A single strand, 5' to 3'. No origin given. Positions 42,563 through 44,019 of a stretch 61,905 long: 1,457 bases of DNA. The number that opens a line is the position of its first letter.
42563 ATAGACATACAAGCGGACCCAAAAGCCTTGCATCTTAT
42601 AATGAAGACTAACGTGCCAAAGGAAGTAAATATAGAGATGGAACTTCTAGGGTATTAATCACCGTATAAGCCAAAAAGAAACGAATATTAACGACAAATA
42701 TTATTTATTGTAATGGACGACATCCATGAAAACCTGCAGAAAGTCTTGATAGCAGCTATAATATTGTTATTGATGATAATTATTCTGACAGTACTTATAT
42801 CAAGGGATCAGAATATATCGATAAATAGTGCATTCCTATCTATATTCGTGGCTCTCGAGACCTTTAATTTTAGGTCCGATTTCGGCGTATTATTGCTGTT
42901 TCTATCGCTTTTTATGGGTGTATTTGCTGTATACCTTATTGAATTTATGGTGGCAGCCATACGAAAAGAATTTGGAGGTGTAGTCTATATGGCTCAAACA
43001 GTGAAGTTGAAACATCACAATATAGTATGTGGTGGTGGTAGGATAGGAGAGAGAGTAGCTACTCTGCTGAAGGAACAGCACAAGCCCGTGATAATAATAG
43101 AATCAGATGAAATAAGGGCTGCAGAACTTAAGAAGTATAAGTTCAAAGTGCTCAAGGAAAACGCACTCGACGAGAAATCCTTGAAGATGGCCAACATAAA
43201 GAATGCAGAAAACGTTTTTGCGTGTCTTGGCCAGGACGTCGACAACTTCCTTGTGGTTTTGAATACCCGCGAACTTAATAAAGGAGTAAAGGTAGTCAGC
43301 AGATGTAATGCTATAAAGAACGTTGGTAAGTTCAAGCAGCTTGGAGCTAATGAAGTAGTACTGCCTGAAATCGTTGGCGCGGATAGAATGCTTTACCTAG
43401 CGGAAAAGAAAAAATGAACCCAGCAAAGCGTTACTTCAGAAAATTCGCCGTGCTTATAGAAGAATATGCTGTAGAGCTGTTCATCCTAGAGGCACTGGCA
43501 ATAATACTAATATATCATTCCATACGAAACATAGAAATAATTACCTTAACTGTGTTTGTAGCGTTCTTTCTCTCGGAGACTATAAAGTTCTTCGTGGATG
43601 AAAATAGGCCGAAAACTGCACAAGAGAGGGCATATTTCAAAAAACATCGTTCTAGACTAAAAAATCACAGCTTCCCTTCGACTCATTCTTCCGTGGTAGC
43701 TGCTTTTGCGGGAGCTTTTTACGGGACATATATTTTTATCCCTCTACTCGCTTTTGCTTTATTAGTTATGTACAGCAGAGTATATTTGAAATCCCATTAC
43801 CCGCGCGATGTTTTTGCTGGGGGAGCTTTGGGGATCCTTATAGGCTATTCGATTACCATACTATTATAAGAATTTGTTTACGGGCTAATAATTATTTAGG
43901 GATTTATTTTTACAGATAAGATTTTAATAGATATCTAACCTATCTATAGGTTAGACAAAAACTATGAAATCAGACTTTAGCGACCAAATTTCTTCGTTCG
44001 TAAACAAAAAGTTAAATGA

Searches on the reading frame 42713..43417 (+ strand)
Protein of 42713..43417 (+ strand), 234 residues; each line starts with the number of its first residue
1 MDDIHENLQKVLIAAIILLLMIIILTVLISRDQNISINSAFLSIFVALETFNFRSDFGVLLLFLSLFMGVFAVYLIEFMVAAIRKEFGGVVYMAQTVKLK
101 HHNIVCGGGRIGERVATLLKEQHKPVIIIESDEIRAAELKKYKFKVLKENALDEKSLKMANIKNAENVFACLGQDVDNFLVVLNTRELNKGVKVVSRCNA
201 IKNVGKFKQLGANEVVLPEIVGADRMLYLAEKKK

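Call 70: search_protein_families(library=pfam, proteins=[window:42713-43417:+], max_evalue=0.1)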
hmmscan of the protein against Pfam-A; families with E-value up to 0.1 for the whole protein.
window:42713-43417:+ (234 aa): 7 families
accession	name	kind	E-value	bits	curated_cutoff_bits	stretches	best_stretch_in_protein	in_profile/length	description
PF02254.24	TrkA_N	-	1.2e-27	97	23.8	1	104-218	2-116/116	TrkA-N domain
PF13241.12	NAD_binding_7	-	0.0011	19.9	22.1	1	102-196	9-93/104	Putative NAD(P)-binding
PF02719.21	Polysacc_synt_2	-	0.0033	17.1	20.2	1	105-173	4-74/293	Polysaccharide biosynthesis protein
PF02558.23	ApbA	-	0.0094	16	22.2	1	105-182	3-73/150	Ketopantoate reductase PanE/ApbA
PF01118.30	Semialdhyde_dh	-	0.042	14.7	26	1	105-196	5-95/121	Semialdehyde dehydrogenase, NAD binding domain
PF03435.24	Sacchrp_dh_NADP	-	0.052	14.3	25.1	1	105-157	3-62/129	Saccharopine dehydrogenase NADP binding domain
PF00670.27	AdoHcyase_NAD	-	0.069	13.7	27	1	102-155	25-79/162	S-adenosyl-L-homocysteine hydrolase, NAD binding domain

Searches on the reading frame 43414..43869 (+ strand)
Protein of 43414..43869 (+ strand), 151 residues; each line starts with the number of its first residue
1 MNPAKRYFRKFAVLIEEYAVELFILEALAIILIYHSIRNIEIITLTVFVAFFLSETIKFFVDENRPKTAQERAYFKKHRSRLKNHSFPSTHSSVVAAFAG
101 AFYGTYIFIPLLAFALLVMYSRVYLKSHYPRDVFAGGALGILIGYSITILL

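Call 70: search_protein_families(library=pfam, proteins=[window:43414-43869:+], max_evalue=0.1)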
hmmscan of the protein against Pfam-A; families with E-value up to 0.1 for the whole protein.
window:43414-43869:+ (151 aa): 3 families
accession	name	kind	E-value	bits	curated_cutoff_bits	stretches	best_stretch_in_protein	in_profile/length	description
PF01569.27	PAP2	-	3.6e-18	66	27.2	1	43-148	5-122/130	PAP2 superfamily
PF14378.12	PAP2_3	-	1.6e-06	28.5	27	1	48-143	77-187/190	PAP2 superfamily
PF02681.20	DUF212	-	0.00017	22.2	26.5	1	45-121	7-81/126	Divergent PAP2 family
